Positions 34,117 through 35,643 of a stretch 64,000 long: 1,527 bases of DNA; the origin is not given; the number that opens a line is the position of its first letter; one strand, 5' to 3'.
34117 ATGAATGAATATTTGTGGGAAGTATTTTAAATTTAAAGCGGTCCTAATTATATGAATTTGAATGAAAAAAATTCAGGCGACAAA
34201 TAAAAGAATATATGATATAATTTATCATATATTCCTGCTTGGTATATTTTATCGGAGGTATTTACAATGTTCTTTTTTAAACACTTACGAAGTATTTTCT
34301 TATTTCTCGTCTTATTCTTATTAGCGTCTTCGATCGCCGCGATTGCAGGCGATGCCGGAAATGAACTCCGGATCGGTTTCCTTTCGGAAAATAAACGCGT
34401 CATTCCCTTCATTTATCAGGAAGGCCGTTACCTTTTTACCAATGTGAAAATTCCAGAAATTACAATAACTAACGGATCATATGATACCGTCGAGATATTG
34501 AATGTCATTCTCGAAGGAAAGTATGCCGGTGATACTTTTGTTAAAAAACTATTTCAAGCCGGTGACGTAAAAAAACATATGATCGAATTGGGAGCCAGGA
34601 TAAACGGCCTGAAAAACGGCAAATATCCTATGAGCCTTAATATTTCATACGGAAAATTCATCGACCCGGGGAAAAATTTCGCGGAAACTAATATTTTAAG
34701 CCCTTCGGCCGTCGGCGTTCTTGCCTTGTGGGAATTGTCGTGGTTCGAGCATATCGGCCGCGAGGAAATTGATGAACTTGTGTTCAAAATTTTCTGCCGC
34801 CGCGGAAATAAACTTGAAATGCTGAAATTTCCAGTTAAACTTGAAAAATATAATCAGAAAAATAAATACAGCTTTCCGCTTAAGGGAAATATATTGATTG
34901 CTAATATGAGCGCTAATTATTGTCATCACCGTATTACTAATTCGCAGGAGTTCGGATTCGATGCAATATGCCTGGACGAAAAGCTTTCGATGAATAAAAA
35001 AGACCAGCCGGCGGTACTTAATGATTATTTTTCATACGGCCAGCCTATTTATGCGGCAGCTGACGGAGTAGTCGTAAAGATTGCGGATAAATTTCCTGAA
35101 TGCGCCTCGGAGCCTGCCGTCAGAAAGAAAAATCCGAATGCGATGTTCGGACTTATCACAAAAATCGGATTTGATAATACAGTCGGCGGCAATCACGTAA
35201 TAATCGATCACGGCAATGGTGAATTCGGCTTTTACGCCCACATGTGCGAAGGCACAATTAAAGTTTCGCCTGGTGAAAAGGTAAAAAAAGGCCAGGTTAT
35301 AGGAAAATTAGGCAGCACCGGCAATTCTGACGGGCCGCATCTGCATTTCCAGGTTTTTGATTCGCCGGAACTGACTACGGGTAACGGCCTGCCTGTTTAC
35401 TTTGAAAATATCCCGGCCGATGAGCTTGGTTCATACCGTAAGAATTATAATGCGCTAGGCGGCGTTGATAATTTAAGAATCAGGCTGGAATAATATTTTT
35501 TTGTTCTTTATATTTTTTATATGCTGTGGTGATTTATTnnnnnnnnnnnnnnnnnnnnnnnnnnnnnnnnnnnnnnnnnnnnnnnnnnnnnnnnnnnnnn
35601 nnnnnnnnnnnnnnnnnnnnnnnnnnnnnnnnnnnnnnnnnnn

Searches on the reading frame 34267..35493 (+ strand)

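Call 7: search_protein_families(library=pfam, proteins=[window:34267-35493:+], max_evalue=0.001)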
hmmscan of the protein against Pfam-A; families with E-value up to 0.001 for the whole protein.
window:34267-35493:+ (408 aa): 1 family
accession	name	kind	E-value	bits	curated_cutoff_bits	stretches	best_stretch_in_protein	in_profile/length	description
PF01551.29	Peptidase_M23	-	1.4e-22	80.2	28.7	1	295-364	22-88/96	Peptidase family M23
